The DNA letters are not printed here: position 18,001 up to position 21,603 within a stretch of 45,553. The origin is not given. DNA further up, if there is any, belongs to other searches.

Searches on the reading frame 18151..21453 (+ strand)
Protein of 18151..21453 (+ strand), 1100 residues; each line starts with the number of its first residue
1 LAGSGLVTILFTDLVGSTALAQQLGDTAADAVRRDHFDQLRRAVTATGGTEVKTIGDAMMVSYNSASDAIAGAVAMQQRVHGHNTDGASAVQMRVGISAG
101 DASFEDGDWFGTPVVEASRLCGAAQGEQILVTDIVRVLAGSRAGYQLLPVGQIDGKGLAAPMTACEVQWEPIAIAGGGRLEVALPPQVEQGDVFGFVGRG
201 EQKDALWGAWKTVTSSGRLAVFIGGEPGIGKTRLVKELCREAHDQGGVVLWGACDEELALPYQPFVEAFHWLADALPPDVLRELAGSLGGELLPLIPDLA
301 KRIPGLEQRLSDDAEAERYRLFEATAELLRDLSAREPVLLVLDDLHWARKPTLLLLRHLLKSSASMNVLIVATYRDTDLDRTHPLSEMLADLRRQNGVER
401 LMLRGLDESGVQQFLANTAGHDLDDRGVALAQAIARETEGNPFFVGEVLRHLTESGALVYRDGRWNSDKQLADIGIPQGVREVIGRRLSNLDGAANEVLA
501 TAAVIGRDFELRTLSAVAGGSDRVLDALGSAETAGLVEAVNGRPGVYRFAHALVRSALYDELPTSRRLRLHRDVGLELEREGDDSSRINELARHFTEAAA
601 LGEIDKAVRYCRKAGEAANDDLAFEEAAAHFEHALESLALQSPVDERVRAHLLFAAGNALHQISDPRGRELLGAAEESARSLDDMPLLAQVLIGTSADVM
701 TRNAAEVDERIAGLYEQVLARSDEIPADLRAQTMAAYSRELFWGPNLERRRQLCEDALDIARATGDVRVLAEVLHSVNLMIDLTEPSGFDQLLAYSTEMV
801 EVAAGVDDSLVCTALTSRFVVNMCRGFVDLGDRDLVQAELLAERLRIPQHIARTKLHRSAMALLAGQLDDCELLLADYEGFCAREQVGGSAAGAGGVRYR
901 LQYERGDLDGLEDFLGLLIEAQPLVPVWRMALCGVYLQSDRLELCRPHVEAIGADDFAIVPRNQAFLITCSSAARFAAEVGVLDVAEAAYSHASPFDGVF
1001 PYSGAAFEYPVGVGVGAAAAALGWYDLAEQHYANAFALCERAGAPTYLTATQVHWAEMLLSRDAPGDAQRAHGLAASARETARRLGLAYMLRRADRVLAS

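Call 13: search_protein_families(library=pfam, proteins=[window:18151-21453:+], max_evalue=0.001)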
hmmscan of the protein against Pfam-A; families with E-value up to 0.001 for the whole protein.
window:18151-21453:+ (1100 aa): 4 families
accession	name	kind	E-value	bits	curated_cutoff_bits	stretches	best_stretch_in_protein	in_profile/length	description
PF13191.12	AAA_16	-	8e-29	101.7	32.6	1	196-371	2-167/167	AAA ATPase domain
PF00211.25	Guanylate_cyc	-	2.1e-13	50.7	21.9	1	6-157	8-172/183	Adenylate and Guanylate cyclase catalytic domain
PF13401.12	AAA_22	-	1.7e-08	35.3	27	1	217-374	4-124/130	AAA domain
PF05729.18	NACHT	-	1.1e-05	25.8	26.7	0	333-417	78-162/167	NACHT domain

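Call 38: search_protein_families(library=padloc, proteins=[window:18151-21453:+], max_evalue=0.01)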
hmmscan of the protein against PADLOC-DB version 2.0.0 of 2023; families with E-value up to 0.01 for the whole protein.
window:18151-21453:+ (1100 aa): 3 families
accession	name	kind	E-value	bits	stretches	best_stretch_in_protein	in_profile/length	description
PDLC02367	PycC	-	3.4e-05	21.4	1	8-81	45-121/226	-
PDLC04140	mad8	-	0.0019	15.7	0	205-249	15-60/314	mads_8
PDLC00734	PycC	-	0.0052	13.9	1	8-106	191-298/374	Pycsar cyclase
